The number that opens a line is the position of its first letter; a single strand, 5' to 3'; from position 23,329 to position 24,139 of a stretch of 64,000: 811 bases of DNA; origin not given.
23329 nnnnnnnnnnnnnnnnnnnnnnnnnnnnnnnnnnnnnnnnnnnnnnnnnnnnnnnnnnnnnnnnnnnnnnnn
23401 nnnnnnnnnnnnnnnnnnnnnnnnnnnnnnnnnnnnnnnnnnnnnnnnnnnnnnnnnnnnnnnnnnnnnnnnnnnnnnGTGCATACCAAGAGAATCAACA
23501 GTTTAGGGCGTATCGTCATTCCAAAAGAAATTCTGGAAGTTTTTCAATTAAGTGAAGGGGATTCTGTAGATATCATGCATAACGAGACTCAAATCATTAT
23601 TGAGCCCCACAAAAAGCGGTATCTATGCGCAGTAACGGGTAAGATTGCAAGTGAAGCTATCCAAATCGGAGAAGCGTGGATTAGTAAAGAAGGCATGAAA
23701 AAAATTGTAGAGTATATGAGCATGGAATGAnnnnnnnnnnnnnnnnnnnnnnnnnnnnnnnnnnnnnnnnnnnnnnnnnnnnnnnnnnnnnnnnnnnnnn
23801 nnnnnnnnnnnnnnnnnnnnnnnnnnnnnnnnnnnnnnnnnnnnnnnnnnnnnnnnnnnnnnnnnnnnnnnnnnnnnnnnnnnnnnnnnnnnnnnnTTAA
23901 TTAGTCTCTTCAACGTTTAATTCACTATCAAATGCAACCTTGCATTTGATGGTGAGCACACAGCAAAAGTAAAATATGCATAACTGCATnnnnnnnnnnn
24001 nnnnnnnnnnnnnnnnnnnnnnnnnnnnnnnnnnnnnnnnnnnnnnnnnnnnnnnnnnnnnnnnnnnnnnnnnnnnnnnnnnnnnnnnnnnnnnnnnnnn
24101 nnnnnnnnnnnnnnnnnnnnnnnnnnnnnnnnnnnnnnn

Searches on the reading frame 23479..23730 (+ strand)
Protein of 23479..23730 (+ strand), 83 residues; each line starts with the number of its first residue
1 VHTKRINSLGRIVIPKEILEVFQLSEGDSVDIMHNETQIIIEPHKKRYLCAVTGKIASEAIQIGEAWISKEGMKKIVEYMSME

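Call 6: search_protein_families(library=pfam, proteins=[window:23479-23730:+], max_evalue=0.01)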
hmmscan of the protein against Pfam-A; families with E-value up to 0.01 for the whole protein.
window:23479-23730:+ (83 aa): 1 family
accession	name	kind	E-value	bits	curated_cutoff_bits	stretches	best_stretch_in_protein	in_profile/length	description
PF04014.23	MazE_antitoxin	-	1.3e-10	41.5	24.7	1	4-47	2-46/48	Antidote-toxin recognition MazE, bacterial antitoxin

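Call 7: search_protein_families(library=ncbifam, proteins=[window:23479-23730:+], max_evalue=0.01)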
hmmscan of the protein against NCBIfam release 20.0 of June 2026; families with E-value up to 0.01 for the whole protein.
window:23479-23730:+ (83 aa): 5 families
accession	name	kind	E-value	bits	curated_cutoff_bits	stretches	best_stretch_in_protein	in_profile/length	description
TIGR01439.1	lp_hng_hel_AbrB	domain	8.2e-10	38.3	28.3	1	4-44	2-43/44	transcriptional regulator, AbrB family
TIGR02851.1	spore_V_T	equivalog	1.9e-06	27.9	235.9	1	4-41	7-45/180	stage V sporulation protein T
TIGR02609.1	doc_partner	hypoth_equivalog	0.00012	22.3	55.9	1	7-44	8-44/74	putative addiction module antidote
NF008463.0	PRK11347.1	equivalog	0.0014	18.8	101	1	7-49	10-51/83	antitoxin ChpS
NF050106.1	TA_MazE_antitoxin_Deino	equivalog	0.0034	17.5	65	1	10-44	1-35/65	type II toxin-antitoxin system MazE family antitoxin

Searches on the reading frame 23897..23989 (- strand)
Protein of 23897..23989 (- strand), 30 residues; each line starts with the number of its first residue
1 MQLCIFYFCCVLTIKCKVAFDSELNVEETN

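Call 6: search_protein_families(library=pfam, proteins=[window:23897-23989:-], max_evalue=0.01)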
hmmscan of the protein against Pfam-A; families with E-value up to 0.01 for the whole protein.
window:23897-23989:- (30 aa): 0 families

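Call 7: search_protein_families(library=ncbifam, proteins=[window:23897-23989:-], max_evalue=0.01)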
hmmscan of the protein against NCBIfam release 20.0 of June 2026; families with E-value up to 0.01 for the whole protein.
window:23897-23989:- (30 aa): 0 families

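Call 63: search_protein_families(library=pfam, proteins=[window:23900-23989:-], max_evalue=1)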
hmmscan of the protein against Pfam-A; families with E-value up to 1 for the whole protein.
seq(30 aa): 0 families
